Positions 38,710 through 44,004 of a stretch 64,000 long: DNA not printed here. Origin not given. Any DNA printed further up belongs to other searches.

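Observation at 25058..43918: Nine-gene operon pairing three membrane-tethered McrB-like AAA+ modules with a nuclease-less coiled-coil partner and two giant transglutaminase-like surface proteins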

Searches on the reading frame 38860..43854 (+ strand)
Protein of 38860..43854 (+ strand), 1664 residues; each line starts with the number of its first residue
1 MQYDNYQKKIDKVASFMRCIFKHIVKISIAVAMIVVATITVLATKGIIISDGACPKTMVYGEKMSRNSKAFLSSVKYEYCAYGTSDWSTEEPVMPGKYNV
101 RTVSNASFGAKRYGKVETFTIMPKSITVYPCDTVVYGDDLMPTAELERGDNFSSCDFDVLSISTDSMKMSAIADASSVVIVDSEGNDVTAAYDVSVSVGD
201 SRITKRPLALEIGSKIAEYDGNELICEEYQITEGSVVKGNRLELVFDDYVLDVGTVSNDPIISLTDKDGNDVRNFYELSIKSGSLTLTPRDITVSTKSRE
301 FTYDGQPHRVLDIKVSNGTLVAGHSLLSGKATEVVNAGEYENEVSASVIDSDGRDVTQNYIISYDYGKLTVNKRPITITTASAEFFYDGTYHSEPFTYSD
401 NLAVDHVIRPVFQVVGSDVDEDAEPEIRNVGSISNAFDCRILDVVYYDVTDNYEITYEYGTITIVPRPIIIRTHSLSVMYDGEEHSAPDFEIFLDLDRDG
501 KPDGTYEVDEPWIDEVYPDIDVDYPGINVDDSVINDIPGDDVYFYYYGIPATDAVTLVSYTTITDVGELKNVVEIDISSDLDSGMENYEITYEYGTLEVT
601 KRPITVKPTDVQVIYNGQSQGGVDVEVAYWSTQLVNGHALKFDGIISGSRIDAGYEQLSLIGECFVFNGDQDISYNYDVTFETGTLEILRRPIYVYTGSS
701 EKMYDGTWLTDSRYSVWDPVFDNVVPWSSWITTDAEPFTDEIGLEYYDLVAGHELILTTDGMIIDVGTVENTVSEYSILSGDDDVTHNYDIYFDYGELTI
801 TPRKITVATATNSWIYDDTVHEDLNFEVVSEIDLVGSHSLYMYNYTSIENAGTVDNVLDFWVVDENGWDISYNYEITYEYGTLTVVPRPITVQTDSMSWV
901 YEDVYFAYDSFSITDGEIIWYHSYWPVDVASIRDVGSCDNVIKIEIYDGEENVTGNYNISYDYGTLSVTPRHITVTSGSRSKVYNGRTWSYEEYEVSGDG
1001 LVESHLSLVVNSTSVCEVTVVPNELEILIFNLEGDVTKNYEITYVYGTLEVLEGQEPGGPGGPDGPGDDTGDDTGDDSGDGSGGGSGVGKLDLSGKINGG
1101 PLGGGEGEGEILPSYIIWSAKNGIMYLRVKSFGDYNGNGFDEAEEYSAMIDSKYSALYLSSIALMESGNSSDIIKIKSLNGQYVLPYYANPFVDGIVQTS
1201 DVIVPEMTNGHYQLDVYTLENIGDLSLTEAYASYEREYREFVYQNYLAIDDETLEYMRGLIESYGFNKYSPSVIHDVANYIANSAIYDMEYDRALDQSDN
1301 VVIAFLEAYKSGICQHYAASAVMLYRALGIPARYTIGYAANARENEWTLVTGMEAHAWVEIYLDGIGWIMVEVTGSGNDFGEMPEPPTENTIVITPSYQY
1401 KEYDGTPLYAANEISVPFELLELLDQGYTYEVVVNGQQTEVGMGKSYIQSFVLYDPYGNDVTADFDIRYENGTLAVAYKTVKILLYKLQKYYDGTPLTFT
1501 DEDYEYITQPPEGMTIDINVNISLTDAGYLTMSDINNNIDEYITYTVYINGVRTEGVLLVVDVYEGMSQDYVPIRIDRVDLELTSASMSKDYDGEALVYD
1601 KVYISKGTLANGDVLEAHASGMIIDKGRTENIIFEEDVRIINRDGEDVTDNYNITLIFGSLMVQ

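Call 8: search_protein_families(library=pfam, proteins=[window:38860-43854:+], max_evalue=0.1)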
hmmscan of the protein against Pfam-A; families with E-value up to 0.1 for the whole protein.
window:38860-43854:+ (1664 aa): 5 families
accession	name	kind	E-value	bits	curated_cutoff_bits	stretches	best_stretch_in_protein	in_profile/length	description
PF01841.26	Transglut_core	-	9.3e-21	74.6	23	1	1275-1372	19-107/108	Transglutaminase-like superfamily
PF17998.7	AgI_II_C2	-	8.4e-05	23.4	27.1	0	1452-1523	65-116/148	Cell surface antigen I/II C2 terminal domain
PF13471.12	Transglut_core3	-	0.033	14.5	26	1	1314-1361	58-97/117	Transglutaminase-like superfamily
PF16355.11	DUF4982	-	0.035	14.5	23.9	0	1449-1478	30-53/61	Domain of unknown function (DUF4982)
PF18676.6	MBG_2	-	0.065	14.3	25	0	546-597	23-71/72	MBG domain (YGX type)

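Call 9: search_protein_families(library=ncbifam, proteins=[window:38860-43854:+], max_evalue=0.1)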
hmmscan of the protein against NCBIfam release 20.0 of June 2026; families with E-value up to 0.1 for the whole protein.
window:38860-43854:+ (1664 aa): 1 family
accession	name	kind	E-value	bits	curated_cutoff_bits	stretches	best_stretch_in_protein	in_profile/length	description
NF033537.1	lasso_biosyn_B2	equivalog_domain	0.036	14.4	33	1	1299-1360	58-110/132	lasso peptide biosynthesis B2 protein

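Call 41: search_protein_families(library=padloc, proteins=[window:38860-43854:+], max_evalue=0.01)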
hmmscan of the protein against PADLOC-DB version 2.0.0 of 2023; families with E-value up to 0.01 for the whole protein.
window:38860-43854:+ (1664 aa): 0 families
